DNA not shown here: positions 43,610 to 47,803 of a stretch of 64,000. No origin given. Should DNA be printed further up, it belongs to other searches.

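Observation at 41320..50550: Glycyl-radical module: PFL and its radical-SAM activase flank a divergently transcribed secreted metzincin; a second radical-SAM gene abuts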

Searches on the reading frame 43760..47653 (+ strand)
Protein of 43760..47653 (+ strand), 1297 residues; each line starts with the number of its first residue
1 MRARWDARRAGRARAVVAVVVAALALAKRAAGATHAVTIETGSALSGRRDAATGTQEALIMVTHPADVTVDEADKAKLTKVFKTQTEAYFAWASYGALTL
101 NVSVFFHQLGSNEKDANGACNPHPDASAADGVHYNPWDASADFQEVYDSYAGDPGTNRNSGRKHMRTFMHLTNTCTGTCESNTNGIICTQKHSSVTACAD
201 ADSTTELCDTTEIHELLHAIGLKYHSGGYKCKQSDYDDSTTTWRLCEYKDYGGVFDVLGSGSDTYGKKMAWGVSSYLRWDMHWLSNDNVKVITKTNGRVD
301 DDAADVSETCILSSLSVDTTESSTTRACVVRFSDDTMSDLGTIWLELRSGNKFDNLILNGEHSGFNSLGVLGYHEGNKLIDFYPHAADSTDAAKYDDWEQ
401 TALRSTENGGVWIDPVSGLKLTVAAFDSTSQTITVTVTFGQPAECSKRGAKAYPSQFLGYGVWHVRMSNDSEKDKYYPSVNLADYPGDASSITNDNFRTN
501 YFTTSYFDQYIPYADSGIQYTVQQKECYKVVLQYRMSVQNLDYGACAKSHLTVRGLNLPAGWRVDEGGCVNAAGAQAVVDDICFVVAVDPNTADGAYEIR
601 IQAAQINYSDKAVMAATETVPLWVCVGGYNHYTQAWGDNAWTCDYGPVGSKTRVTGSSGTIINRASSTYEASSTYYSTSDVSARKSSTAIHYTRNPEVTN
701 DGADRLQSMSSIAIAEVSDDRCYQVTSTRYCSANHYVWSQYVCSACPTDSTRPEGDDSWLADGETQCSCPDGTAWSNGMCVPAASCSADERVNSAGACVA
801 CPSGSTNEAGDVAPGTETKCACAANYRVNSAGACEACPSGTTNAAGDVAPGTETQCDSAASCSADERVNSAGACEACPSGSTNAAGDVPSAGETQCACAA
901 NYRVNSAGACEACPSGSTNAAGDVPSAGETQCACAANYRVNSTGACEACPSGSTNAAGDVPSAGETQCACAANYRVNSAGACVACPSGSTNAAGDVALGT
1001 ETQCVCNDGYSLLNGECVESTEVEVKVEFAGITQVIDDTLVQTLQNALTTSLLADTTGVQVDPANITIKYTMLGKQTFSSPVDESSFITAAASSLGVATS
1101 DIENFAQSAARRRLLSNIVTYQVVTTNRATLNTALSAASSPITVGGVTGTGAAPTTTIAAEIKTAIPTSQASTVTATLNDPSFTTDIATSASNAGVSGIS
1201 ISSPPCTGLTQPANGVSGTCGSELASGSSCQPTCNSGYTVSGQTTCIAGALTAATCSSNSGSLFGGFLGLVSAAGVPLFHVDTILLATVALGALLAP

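Call 3: search_protein_families(library=pfam, proteins=[window:43760-47653:+], max_evalue=0.01)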
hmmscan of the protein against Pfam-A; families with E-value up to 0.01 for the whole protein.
window:43760-47653:+ (1297 aa): 0 families

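Call 19: search_protein_families(library=pfam, proteins=[window:43760-47653:+], max_evalue=10)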
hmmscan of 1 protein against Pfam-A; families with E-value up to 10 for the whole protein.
window:43760-47653:+ (1297 aa): 1 family
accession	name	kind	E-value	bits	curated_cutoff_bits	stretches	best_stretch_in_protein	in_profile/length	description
PF12662.13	cEGF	-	6.6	7.1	26.6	2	1003-1017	3-19/24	Complement Clr-like EGF-like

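Call 20: find_homologous_proteins(query=window:43760-47653:+, max_evalue=0.001)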
Query window:43760-47653:+ (1297 aa): 26 proteins with E <= 0.001 among 8000 candidates.
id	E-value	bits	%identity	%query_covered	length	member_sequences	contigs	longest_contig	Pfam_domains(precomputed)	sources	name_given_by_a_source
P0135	0.0e+0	2793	98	70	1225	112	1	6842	-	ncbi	-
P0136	0.0e+0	2650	96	72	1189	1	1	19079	-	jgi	-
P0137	0.0e+0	2629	96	72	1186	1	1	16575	-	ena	-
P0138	0.0e+0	2587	93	69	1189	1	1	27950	-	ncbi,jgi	-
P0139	0.0e+0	2570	99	66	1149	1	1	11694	-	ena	-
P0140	0.0e+0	2555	99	66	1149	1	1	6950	-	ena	-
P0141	0.0e+0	2546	98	66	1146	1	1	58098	-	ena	-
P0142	0.0e+0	2543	98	66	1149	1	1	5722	-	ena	-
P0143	0.0e+0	2542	98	66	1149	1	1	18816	-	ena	-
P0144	0.0e+0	2541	98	66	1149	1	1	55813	-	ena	-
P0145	0.0e+0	2539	98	66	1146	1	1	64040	-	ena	-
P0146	0.0e+0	2483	98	64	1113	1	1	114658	-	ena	-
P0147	0.0e+0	2475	98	64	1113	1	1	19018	-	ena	-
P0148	0.0e+0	2454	97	64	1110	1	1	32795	-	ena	-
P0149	0.0e+0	2448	97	64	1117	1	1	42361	-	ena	-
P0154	0.0e+0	2357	70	76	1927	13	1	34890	-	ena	-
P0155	0.0e+0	2243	80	95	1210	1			-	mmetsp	mmetsp:Transcript_6441/g.25791 ORF Transcript_6441/g.25791 Transcript_6441/m.25791 type:complete len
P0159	0.0e+0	1233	54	69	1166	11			-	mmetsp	mmetsp:Transcript_2815/g.9203 ORF Transcript_2815/g.9203 Transcript_2815/m.9203 type:complete len:11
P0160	0.0e+0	1223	54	69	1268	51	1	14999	-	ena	-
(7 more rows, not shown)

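Call 22: find_encoding_contigs(protein=P0160, flank=10000, max_places=3)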
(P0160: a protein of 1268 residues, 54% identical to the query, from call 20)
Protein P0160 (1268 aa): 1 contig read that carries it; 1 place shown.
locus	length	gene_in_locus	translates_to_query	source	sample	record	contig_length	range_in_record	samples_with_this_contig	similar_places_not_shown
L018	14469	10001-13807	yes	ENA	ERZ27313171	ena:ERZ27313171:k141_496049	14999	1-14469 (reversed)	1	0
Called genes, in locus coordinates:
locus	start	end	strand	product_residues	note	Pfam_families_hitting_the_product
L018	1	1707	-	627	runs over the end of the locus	-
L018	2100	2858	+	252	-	PF01789:PsbP (weak)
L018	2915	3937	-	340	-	-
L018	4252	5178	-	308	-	PF09184:PPP4R2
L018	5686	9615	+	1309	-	PF27231:MJ1567, PF27230:MJ1566_N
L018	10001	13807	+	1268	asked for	-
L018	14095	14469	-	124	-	?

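Call 23: find_encoding_contigs(protein=P0154, flank=10000, max_places=3)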
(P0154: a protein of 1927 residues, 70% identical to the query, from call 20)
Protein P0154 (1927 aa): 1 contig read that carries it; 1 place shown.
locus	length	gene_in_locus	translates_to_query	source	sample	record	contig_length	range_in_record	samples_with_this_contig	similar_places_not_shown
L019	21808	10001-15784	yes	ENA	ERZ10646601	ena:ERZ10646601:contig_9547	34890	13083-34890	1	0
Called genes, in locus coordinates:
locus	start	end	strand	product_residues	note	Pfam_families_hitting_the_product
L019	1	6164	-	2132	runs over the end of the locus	PF01443:Viral_helicase1 (faint), PF00580:UvrD-helicase (weak), PF13086:AAA_11, PF13245:AAA_19, PF13604:AAA_30 (faint), PF13087:AAA_12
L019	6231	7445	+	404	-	PF24669:Ddi2_HDD (weak), PF09668:Asp_protease, PF13650:Asp_protease_2, PF13975:gag-asp_proteas, PF00627:UBA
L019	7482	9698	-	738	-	PF02901:PFL-like, PF01228:Gly_radical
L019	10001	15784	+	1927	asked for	-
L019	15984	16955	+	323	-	PF13353:Fer4_12, PF04055:Radical_SAM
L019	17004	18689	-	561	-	PF00919:UPF0004, PF04055:Radical_SAM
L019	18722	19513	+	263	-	-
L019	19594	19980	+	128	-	-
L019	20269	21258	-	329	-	PF18972:Wheel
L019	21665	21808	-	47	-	?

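Call 24: list_cluster_members(proteins=[P0155, P0159, P0160, P0154, P0021, P0017, P0024, P0034, P0016, P0028])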
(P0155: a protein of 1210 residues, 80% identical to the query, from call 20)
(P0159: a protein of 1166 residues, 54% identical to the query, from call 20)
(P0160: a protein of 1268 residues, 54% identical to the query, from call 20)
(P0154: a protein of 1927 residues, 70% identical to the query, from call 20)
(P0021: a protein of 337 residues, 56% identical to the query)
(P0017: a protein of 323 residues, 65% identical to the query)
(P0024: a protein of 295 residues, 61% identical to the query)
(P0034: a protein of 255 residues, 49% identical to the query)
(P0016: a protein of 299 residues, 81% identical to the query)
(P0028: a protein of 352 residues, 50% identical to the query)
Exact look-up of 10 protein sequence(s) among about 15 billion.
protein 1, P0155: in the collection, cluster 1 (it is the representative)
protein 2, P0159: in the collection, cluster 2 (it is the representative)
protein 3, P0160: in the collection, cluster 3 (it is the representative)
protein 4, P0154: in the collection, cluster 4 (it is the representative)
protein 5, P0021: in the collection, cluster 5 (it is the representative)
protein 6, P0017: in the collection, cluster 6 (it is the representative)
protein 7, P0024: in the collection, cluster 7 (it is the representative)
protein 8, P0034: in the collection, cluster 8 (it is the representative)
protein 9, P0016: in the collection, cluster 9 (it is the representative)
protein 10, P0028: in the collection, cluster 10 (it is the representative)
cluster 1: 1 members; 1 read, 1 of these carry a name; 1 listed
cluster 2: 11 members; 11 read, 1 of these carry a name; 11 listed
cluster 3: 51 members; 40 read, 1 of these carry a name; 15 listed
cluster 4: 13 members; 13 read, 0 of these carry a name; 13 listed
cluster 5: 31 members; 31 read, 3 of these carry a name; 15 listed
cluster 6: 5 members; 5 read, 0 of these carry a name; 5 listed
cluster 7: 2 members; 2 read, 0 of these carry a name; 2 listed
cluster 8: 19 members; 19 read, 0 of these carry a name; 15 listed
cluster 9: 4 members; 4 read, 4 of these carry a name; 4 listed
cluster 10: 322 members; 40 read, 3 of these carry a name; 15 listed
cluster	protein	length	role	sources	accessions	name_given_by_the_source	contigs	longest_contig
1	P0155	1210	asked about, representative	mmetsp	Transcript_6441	Transcript_6441/g.25791 ORF Transcript_6441/g.25791 Transcript_6441/m.25791 type:complete ...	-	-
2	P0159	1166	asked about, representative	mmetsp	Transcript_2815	Transcript_2815/g.9203 ORF Transcript_2815/g.9203 Transcript_2815/m.9203 type:complete ...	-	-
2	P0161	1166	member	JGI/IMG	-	-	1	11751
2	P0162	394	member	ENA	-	-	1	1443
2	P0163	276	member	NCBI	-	-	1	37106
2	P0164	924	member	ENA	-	-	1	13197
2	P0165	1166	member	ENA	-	-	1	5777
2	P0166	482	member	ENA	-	-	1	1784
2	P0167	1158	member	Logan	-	-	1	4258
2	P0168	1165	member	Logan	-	-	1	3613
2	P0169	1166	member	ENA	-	-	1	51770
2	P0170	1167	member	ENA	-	-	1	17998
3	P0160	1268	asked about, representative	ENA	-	-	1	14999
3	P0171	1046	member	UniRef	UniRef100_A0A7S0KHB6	Uncharacterized protein n=1 Tax=Ostreococcus mediterraneus TaxID=1486918 ...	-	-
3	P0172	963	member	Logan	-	-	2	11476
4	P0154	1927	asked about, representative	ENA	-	-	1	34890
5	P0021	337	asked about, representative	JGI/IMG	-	-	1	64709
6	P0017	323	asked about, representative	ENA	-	-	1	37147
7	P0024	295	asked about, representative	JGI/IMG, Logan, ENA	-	-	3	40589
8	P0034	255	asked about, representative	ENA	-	-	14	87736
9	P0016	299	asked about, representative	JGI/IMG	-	pyruvate-formate lyase-activating enzyme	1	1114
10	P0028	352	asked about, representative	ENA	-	-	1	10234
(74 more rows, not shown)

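Call 30: search_protein_families(library=ncbifam, proteins=[window:43760-47653:+], max_evalue=0.001)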
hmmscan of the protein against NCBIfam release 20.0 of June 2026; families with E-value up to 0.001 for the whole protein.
window:43760-47653:+ (1297 aa): 0 families

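Call 63: find_homologous_proteins(query=L018:5686-9615:+, max_evalue=1e-30)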
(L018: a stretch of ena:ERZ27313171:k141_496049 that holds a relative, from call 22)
Query L018:5686-9615:+ (1309 aa): 11 proteins with E <= 1e-30 among 8000 candidates.
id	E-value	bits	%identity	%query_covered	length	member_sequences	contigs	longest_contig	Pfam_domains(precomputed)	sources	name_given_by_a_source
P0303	0.0e+0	2953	98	100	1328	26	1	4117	PF27231.1,PF27230.1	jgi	-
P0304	0.0e+0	2794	95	100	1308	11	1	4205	PF27231.1,PF27230.1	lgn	-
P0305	0.0e+0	1834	62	100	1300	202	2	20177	PF27231.1,PF27230.1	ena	-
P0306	0.0e+0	1720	59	97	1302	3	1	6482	PF27231.1,PF10263.16,PF27230.1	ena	-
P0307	0.0e+0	1705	59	97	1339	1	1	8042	PF27231.1,PF27230.1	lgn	-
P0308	0.0e+0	1683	59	97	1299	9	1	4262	PF27231.1,PF10263.16,PF27230.1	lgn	-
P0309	0.0e+0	1678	58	99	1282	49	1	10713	PF27231.1,PF10263.16,PF27230.1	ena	-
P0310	0.0e+0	1678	58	100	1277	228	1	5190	PF27231.1,PF27230.1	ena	-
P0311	0.0e+0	1675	58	100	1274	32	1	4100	PF27231.1,PF27230.1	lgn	-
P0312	0.0e+0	1558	58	92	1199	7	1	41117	PF27231.1,PF27230.1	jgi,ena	-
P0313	1.7e-240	819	38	90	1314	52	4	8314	PF27231.1,PF10263.16,PF27230.1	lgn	-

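Call 65: find_encoding_contigs(protein=P0305, flank=10000, max_places=3)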
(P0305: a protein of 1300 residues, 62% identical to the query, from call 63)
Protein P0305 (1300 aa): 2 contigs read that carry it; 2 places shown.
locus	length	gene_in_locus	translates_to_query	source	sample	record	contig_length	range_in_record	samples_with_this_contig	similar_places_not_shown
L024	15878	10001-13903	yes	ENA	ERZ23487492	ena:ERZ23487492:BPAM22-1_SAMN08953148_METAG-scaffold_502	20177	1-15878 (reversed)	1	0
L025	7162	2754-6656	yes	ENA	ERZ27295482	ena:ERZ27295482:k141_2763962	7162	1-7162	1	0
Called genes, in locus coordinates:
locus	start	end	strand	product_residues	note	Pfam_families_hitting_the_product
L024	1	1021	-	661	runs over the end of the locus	-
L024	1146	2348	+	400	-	-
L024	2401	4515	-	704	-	PF09359:VTC, PF02656:DUF202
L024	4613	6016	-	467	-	PF01633:Choline_kinase, PF01636:APH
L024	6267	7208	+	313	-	PF00406:ADK, PF13207:AAA_17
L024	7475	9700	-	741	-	-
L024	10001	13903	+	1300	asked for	PF27231:MJ1567, PF27230:MJ1566_N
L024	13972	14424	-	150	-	-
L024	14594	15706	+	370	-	PF00056:Ldh_1_N, PF02866:Ldh_1_C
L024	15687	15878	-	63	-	?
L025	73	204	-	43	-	-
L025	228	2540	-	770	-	-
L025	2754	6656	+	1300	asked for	PF27231:MJ1567, PF27230:MJ1566_N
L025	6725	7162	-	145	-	?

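Call 84: search_protein_families(library=pfam, proteins=[P0154, P0160, P0155], max_evalue=1)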
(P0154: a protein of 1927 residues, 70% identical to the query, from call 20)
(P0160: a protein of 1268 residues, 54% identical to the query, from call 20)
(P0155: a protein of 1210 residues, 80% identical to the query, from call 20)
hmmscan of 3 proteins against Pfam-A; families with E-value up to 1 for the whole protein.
P0154 (1927 aa): 2 families
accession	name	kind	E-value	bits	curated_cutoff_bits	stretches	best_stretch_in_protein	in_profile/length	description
PF06247.17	Plasmod_Pvs28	-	0.00043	20.7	26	0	1631-1648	23-41/41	Pvs28 EGF domain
PF18769.7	APOBEC1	-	0.86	10.3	27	0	954-982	36-64/101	APOBEC1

P0160 (1268 aa): 0 families

P0155 (1210 aa): 0 families
